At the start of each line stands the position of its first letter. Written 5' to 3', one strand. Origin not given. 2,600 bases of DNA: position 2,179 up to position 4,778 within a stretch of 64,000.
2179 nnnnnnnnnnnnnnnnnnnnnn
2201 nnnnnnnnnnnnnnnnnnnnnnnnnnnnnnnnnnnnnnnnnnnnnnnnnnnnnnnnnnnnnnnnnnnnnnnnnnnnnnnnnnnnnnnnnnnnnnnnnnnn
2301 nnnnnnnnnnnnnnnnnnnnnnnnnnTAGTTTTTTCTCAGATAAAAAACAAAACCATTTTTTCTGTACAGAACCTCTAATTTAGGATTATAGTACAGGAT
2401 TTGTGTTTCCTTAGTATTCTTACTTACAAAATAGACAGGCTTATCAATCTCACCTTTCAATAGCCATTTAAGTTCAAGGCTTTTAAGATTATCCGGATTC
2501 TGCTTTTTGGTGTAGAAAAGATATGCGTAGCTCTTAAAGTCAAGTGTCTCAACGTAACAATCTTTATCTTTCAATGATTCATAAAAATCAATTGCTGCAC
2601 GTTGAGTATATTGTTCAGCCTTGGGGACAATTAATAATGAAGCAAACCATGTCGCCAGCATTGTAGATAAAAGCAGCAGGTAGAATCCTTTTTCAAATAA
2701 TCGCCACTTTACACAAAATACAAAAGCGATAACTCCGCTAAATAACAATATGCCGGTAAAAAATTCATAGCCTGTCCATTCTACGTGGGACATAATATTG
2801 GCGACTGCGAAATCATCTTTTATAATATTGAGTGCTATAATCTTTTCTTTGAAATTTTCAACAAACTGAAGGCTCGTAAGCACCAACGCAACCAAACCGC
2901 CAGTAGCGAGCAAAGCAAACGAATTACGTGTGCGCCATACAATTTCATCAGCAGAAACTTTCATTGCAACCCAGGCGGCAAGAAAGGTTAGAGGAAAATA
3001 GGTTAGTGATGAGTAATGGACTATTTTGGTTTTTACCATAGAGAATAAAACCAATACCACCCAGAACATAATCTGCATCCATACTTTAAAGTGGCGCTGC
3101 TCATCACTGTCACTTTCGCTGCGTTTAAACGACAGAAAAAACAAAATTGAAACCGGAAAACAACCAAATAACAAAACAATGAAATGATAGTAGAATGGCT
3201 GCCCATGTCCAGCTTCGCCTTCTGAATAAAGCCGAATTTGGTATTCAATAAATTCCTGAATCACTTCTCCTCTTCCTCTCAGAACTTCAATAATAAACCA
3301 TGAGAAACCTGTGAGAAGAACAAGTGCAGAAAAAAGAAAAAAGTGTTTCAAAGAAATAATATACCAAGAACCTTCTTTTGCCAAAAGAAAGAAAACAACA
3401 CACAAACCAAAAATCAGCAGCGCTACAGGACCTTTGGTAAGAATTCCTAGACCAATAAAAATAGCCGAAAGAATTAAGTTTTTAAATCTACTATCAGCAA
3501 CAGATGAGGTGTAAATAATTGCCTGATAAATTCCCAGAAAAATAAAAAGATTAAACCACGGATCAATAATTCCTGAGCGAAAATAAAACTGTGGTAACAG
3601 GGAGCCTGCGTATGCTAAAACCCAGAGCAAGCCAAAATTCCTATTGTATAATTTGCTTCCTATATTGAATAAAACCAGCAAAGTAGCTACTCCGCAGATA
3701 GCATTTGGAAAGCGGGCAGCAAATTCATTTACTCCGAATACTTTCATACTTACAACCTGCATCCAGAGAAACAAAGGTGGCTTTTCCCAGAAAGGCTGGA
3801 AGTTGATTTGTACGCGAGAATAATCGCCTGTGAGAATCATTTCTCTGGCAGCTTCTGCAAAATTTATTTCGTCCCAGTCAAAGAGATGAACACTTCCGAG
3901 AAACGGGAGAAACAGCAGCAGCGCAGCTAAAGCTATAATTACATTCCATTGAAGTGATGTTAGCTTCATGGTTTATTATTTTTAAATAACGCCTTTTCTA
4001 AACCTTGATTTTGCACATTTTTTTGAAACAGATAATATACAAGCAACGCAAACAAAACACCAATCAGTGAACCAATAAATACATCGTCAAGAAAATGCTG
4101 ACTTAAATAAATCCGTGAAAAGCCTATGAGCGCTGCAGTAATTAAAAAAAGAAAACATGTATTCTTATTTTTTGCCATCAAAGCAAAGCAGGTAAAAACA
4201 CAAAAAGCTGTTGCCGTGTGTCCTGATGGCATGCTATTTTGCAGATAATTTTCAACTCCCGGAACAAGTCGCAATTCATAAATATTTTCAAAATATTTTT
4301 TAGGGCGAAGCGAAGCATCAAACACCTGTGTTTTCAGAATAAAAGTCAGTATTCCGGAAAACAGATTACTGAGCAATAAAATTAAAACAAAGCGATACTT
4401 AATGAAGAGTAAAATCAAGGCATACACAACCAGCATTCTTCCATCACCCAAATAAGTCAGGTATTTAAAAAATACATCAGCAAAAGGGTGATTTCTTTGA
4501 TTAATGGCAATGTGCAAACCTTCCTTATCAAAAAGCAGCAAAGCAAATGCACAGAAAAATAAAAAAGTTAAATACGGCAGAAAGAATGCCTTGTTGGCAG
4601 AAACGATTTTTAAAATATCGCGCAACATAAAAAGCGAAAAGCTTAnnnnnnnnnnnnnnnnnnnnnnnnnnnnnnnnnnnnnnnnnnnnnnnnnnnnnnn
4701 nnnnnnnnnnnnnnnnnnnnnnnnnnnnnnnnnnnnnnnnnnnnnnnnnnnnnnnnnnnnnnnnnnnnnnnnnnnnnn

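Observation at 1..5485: Envelope glycoconjugate-remodelling cluster: GT2 synthase, two distinct ArnT/GT39-like GT-C transferases (convergent), PAP2 phosphatase, co-transcribed with a histone-H1-like K/A-repeat protein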

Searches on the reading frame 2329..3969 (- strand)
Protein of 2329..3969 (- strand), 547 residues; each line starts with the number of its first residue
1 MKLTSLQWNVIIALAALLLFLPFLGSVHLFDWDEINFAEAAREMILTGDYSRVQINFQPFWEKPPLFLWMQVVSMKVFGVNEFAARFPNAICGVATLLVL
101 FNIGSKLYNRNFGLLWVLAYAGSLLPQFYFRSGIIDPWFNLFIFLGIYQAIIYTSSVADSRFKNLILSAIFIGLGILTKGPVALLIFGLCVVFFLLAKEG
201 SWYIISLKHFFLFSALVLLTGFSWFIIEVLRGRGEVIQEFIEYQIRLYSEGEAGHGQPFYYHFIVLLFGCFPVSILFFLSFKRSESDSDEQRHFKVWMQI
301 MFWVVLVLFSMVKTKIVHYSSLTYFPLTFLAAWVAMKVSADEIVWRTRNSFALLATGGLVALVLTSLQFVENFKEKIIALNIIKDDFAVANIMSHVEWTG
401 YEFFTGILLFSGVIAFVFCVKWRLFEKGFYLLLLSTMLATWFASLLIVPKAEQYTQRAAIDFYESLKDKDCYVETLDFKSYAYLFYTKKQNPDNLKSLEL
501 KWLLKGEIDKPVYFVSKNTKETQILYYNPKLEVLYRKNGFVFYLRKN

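Call 4: search_protein_families(library=pfam, proteins=[window:2329-3969:-], max_evalue=0.01)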
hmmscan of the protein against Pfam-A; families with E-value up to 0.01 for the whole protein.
window:2329-3969:- (547 aa): 1 family
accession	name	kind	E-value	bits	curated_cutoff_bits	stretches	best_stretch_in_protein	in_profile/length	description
PF13231.12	PMT_2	-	1.5e-19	71.2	26.1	1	63-223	2-155/160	Dolichyl-phosphate-mannose-protein mannosyltransferase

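Call 5: search_protein_families(library=ncbifam, proteins=[window:2329-3969:-], max_evalue=0.01)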
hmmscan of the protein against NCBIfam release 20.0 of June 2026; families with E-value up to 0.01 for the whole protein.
window:2329-3969:- (547 aa): 2 families
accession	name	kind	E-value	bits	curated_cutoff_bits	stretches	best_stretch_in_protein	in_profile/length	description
NF009784.2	PRK13279.1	equivalog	6.4e-28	97.6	567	1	8-378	7-376/539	lipid IV(A) 4-amino-4-deoxy-L-arabinosyltransferase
TIGR03663.1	TIGR03663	subfamily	2.6e-08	33.3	126.25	1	10-360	5-362/435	flippase activity-associated protein Agl23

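Call 13: search_solved_structures(query=window:2329-3969:-, max_evalue=0.01, show_alignments=1)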
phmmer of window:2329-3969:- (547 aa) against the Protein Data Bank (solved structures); distinct sequences matched with E-value up to 0.01: 1.
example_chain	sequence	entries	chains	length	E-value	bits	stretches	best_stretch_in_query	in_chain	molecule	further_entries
5ezm_A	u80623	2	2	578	1e-14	57.5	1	7-362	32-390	4-amino-4-deoxy-L-arabinose transferase or related glycosyltransferases of PMT family | 4-amino-4-deoxy-L-arabinose (L-Ara4N) transferase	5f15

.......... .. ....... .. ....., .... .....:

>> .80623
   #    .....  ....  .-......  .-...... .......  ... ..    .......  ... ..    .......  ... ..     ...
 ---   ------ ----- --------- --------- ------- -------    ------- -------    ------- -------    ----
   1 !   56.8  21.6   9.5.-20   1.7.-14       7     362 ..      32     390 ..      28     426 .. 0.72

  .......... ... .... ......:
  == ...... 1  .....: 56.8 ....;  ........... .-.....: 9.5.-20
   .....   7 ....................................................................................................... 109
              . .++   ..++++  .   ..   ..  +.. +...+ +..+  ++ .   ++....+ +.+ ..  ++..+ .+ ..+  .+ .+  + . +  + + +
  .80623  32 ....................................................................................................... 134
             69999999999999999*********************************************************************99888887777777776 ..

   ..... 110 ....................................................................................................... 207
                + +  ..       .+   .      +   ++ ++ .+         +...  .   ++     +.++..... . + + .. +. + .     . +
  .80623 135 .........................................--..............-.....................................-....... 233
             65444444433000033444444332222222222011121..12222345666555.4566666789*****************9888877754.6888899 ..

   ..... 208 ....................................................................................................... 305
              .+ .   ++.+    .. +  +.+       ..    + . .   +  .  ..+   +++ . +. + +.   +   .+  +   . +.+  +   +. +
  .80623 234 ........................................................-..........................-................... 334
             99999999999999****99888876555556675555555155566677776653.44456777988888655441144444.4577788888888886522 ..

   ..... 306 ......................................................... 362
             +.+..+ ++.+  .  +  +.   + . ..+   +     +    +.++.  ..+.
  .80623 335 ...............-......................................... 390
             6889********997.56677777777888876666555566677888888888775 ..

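Call 38: find_homologous_proteins(query=window:2329-3969:-, max_evalue=1e-10)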
Query window:2329-3969:- (547 aa): 8000 proteins with E <= 1e-10 among 8000 candidates; the best 120 are listed.
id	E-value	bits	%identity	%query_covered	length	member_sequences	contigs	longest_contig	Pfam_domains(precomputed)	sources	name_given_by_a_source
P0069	0.0e+0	1220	100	100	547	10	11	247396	PF13231.13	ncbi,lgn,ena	-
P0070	0.0e+0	1102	88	100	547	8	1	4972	PF13231.13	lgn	-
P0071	0.0e+0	1102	89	100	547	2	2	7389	PF13231.13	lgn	-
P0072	0.0e+0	1095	88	100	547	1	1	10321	PF13231.13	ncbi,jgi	jgi:4-amino-4-deoxy-L-arabinose transferase-like glycosyltransferase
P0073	0.0e+0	1086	87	100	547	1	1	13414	PF13231.13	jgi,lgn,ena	-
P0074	0.0e+0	1070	86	100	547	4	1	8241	PF13231.13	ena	-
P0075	0.0e+0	1042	83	100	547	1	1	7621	PF13231.13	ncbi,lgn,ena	-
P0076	0.0e+0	1028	83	100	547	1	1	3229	PF13231.13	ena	-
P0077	0.0e+0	1021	83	98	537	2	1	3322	PF13231.13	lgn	-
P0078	0.0e+0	1013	80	100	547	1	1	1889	PF13231.13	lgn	-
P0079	1.5e-293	993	78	100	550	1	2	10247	PF13231.13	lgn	-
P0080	1.2e-291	987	79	100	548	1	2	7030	PF13231.13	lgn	-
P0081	2.9e-244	830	83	81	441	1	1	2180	PF13231.13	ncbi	-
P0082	1.2e-197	676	56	100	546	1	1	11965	PF13231.13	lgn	-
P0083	3.9e-196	671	56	100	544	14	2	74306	PF13231.13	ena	-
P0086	3.3e-194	665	55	99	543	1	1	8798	PF02366.25,PF13231.13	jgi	jgi:4-amino-4-deoxy-L-arabinose transferase-like glycosyltransferase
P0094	2.0e-192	659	53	100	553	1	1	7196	PF02366.25,PF13231.13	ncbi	-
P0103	6.6e-192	657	54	100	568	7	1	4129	PF02366.25,PF13231.13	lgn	-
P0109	2.6e-191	655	53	100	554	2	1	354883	PF02366.25,PF13231.13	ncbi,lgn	ncbi:MAG: glycosyltransferase family 39 protein [Bacteroidota bacterium]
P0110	3.9e-191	655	54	100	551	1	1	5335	PF02366.25,PF13231.13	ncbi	-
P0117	1.6e-190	653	52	100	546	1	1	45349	PF02366.25,PF13231.13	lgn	-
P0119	1.7e-190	653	54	99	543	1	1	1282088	PF13231.13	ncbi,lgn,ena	-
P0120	1.9e-190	652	53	100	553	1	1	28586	PF02366.25,PF13231.13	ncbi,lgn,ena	-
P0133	4.3e-189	648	52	100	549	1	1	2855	PF02366.25,PF13231.13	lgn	-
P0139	1.3e-188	646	54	100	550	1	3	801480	PF13231.13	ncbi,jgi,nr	ncbi:MAG: glycosyltransferase family 39 protein [Bacteroidia bacterium]|nr:glycosyltransferase famil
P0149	2.1e-187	642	55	98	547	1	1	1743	PF02366.25,PF13231.13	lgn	-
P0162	8.5e-187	640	55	97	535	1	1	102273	PF02366.25,PF13231.13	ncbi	ncbi:MAG: ArnT family glycosyltransferase, partial [Bacteroidota bacterium]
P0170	2.7e-186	639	52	100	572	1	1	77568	PF02366.25,PF13231.13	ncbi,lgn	-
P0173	6.4e-186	638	53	99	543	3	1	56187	PF02366.25,PF13231.13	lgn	-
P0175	9.7e-186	637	51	100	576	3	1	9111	PF02366.25,PF13231.13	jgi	jgi:hypothetical protein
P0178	1.5e-185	636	53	99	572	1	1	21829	PF02366.25,PF13231.13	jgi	jgi:4-amino-4-deoxy-L-arabinose transferase-like glycosyltransferase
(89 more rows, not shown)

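Call 39: find_encoding_contigs(protein=P0119, flank=6000, max_places=1)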
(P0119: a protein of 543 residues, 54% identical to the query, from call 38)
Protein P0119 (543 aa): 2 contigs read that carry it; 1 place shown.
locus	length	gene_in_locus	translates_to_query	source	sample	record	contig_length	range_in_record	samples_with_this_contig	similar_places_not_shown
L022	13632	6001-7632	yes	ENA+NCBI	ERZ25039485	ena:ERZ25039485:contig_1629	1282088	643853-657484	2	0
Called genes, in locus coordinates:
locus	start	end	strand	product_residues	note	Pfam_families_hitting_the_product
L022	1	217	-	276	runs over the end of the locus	PF11138:DUF2911, PF12569:NatA_aux_su (weak)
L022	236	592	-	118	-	PF20257:SAM_HAT_C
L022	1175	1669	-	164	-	PF00106:adh_short, PF13561:adh_short_C2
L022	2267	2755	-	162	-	-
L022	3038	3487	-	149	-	PF11396:PepSY_like (faint)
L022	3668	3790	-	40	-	-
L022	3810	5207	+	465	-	PF07995:GSDH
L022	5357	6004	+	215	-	PF14378:PAP2_3 (weak), PF01569:PAP2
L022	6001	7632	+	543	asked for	PF13231:PMT_2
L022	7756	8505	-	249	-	PF00535:Glycos_transf_2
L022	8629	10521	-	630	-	PF17152:CHASE8, PF00672:HAMP, PF08448:PAS_4, PF00512:HisKA, PF02518:HATPase_c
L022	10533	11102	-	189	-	PF13689:DUF4154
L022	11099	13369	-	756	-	PF00072:Response_reg, PF07715:Plug, PF00593:TonB_dep_Rec_b-barrel, PF14905:OMP_b-brl_3 (weak)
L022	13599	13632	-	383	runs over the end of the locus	PF00899:ThiF, PF00581:Rhodanese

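Call 40: find_encoding_contigs(protein=P0139, flank=6000, max_places=1)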
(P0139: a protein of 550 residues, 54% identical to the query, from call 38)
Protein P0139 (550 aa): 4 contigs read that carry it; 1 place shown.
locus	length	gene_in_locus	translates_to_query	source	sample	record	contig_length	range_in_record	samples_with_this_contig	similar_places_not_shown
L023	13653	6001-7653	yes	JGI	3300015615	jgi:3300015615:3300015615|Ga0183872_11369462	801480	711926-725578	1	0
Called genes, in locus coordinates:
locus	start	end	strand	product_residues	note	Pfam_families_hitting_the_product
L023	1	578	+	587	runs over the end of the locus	PF00801:PKD (faint), PF18911:PKD_4, PF13585:CHU_C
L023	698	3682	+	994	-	PF26766:Choice_anch_L, PF13895:Ig_2 (faint), PF00801:PKD (weak), PF18911:PKD_4, PF13585:CHU_C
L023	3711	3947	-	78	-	PF01541:GIY-YIG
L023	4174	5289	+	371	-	PF19569:START_2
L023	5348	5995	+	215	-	PF01569:PAP2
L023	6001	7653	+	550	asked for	PF13231:PMT_2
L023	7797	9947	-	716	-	PF01138:RNase_PH, PF03725:RNase_PH_C, PF03726:PNPase, PF01138:RNase_PH, PF03725:RNase_PH_C (weak), PF00013:KH_1, PF00575:S1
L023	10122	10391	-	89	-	PF00312:Ribosomal_S15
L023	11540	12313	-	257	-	PF22435:MRM3-like_sub_bind, PF00588:SpoU_methylase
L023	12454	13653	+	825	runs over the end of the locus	PF07244:POTRA (faint), PF01103:Omp85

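Call 41: find_encoding_contigs(protein=P0109, flank=6000, max_places=1)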
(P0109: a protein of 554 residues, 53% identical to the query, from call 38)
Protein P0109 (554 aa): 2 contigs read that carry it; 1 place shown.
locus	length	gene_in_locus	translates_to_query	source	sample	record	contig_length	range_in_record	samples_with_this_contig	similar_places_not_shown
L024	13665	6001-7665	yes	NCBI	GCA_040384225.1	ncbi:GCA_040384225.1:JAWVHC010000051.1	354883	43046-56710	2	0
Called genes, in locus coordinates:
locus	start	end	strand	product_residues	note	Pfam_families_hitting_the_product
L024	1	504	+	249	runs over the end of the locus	PF00535:Glycos_transf_2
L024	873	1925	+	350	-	PF11276:DUF3078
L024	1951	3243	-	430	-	PF13657:Couple_hipA, PF07804:HipA_C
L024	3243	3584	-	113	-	PF13560:HTH_31 (faint), PF12844:HTH_19 (weak), PF01381:HTH_3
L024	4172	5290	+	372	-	PF19569:START_2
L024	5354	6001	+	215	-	PF01569:PAP2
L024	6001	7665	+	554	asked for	PF02366:PMT, PF13231:PMT_2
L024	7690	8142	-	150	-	PF01668:SmpB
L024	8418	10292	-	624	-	PF01566:Nramp, PF00582:Usp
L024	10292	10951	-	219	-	PF01325:Fe_dep_repress, PF01047:MarR (faint), PF02742:Fe_dep_repr_C, PF04023:FeoA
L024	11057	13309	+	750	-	PF13620:CarboxypepD_reg, PF13715:CarbopepD_reg_2, PF07715:Plug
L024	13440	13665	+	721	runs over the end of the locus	PF18911:PKD_4, PF00801:PKD, PF18911:PKD_4, PF26766:Choice_anch_L, PF00801:PKD, PF18911:PKD_4, PF18962:Por_Secre_tail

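Call 84: search_solved_structures(query=A6, max_evalue=1, show_alignments=0)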
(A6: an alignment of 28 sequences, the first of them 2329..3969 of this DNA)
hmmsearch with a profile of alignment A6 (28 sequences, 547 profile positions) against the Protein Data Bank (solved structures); distinct sequences matched with E-value up to 1: 2.
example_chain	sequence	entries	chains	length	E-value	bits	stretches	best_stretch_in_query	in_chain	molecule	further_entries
5ezm_A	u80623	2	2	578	1.4e-20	76.8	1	8-341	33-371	4-amino-4-deoxy-L-arabinose transferase or related glycosyltransferases of PMT family | 4-amino-4-deoxy-L-arabinose (L-Ara4N) transferase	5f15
8xjc_A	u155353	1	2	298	1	11.2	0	459-524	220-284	haemophore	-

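Call 98: search_protein_families(library=ncbifam, proteins=[L023:4174-5286:+], max_evalue=0.1)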
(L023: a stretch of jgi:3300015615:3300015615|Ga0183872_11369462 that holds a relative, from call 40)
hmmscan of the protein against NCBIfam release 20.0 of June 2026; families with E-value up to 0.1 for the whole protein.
L023:4174-5286:+ (371 aa): 0 families

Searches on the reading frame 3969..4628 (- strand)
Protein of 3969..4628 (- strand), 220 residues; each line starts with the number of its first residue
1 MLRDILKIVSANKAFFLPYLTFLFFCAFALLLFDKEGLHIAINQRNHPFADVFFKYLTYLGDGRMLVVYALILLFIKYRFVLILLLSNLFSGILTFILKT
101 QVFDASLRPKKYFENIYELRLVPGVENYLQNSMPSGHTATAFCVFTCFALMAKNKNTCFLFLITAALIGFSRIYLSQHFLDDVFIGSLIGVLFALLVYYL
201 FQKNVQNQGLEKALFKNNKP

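Call 4: search_protein_families(library=pfam, proteins=[window:3969-4628:-], max_evalue=0.01)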
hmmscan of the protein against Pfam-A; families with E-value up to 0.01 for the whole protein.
window:3969-4628:- (220 aa): 4 families
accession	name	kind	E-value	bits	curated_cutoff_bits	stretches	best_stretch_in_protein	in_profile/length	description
PF01569.27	PAP2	-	4.1e-25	88.5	27.2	1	81-204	2-128/130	PAP2 superfamily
PF14378.12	PAP2_3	-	1.7e-08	34.9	27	1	110-195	105-189/190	PAP2 superfamily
PF14360.12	PAP2_C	-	0.00035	21.5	27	1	133-198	6-72/74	PAP2 superfamily C-terminal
PF07907.16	YibE_F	-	0.00064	19.8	27.2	1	140-212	30-106/241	YibE/F-like protein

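Call 5: search_protein_families(library=ncbifam, proteins=[window:3969-4628:-], max_evalue=0.01)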
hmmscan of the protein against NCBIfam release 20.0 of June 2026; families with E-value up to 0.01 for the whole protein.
window:3969-4628:- (220 aa): 4 families
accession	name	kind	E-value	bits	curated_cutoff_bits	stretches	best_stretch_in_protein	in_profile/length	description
NF047884.1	UdeprDiPSep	equivalog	6.8e-09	35.9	250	1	39-198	30-184/188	undecaprenyl-diphosphatase SepP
NF008813.0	PRK11837.1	equivalog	1.3e-06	28.5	229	1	130-207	102-181/202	undecaprenyl-diphosphate phosphatase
NF007975.0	PRK10699.1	equivalog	1.8e-05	24.3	261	1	132-207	158-236/254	phosphatidylglycerophosphatase B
NF007159.0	PRK09597.1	equivalog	0.0021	17.8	177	1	131-196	119-183/191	lipid A 1-phosphatase LpxE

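Call 15: search_solved_structures(query=window:3969-4628:-, max_evalue=0.01, show_alignments=2)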
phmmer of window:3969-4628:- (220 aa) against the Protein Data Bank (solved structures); distinct sequences matched with E-value up to 0.01: 2.
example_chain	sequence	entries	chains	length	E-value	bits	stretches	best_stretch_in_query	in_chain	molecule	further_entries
6ebu_A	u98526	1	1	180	2.1e-16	63.7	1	40-196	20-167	LpxE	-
5jki_A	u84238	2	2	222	2e-05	27.8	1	129-198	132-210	Putative lipid phosphate phosphatase YodM | Phosphatidylglycerophosphatase B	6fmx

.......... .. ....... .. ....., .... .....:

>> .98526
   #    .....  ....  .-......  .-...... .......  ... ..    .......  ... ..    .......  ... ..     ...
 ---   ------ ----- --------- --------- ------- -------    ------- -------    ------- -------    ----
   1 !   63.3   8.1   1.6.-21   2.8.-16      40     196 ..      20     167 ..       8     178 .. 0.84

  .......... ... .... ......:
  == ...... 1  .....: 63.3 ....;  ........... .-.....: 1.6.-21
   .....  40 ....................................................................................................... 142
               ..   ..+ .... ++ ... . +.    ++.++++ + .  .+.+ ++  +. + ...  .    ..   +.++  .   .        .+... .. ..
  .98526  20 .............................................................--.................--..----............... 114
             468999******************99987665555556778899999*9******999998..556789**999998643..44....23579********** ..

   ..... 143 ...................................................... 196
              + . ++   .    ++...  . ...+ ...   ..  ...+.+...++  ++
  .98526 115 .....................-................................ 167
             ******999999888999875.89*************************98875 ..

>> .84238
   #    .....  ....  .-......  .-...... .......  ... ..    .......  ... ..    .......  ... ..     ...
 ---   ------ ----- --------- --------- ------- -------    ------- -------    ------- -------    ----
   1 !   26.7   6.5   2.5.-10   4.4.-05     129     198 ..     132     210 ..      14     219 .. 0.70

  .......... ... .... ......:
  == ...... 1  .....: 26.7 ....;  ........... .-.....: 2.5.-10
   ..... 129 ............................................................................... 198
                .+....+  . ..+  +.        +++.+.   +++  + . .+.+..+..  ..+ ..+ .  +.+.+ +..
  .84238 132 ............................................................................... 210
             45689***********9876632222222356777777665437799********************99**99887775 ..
